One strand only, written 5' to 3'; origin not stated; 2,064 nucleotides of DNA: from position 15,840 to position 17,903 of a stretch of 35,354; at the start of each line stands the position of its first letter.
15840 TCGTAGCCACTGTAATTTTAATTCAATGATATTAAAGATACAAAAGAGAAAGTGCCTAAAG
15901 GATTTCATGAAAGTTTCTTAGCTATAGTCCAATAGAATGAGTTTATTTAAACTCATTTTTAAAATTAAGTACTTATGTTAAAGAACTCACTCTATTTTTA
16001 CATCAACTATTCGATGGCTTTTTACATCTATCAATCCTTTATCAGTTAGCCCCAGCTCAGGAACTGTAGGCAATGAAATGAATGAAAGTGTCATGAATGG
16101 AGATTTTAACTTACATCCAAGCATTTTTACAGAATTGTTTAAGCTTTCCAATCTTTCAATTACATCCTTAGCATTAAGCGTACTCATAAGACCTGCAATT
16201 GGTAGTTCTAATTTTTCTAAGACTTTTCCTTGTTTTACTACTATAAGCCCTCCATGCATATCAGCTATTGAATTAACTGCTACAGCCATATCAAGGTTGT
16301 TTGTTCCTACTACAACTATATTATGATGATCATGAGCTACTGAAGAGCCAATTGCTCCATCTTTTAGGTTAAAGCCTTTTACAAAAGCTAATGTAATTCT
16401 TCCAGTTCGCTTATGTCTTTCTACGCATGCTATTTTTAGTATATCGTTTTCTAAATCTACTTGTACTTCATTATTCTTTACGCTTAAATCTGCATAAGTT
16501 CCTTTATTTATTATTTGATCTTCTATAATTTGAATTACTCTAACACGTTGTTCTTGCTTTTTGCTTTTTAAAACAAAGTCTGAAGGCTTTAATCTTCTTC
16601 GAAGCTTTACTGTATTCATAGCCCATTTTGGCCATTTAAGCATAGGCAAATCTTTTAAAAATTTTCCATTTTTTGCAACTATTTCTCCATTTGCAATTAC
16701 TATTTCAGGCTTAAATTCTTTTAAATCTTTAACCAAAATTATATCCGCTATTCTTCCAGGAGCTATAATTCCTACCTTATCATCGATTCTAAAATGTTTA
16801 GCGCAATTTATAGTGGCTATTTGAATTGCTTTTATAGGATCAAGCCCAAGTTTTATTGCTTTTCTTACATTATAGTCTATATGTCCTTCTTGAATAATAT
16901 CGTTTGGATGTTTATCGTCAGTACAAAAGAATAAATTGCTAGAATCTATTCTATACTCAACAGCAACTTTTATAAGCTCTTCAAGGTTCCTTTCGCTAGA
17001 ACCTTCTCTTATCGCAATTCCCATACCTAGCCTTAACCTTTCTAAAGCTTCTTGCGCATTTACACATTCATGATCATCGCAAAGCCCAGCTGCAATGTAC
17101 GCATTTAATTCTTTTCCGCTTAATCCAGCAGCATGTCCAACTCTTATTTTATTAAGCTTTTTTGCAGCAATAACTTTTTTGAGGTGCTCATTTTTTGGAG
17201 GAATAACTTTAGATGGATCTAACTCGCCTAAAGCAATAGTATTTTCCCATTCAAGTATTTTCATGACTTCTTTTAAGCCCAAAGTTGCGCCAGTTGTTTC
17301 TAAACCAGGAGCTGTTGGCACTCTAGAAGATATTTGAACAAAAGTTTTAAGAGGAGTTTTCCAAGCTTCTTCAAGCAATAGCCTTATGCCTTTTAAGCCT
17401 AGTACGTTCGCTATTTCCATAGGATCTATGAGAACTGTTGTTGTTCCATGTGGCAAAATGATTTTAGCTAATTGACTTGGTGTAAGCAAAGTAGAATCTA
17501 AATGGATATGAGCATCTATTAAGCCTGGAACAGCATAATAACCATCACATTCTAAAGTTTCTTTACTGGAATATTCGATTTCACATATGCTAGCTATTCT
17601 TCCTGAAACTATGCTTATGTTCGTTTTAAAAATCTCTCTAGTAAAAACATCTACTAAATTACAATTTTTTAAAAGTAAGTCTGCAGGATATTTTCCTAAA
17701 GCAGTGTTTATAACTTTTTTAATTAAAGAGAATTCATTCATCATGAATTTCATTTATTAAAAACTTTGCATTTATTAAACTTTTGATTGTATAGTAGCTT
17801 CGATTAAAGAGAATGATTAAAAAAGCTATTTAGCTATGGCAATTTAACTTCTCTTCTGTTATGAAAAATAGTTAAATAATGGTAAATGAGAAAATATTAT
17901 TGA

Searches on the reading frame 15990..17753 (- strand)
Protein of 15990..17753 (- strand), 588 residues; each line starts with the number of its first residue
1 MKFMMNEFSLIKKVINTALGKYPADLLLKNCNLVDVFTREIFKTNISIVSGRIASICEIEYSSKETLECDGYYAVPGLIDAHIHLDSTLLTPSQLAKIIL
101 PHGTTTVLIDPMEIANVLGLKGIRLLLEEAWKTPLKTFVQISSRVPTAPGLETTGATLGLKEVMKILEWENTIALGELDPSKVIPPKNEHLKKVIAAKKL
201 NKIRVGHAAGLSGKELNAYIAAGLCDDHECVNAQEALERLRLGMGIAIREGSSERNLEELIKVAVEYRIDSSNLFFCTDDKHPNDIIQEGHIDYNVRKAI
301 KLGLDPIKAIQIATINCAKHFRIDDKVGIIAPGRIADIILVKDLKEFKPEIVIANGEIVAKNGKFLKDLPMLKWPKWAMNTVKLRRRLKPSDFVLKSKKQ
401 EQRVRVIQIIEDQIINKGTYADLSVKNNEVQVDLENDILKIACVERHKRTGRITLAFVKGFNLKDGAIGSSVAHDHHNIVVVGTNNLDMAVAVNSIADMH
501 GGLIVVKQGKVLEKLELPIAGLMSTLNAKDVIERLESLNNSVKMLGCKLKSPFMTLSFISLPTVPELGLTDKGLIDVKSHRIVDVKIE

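Call 48: search_protein_families(library=pfam, proteins=[window:15990-17753:-], max_evalue=0.00001)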
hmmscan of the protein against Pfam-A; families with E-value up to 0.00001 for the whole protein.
window:15990-17753:- (588 aa): 3 families
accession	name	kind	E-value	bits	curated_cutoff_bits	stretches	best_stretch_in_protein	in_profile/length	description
PF13382.11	Adenine_deam_C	-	4.4e-66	221.9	27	1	413-580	1-168/169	Adenine deaminase C-terminal domain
PF01979.26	Amidohydro_1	-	2.9e-32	112.7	25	1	74-359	2-345/345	Amidohydrolase family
PF07969.17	Amidohydro_3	-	1.8e-07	31.5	29.7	0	68-90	4-26/472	Amidohydrolase family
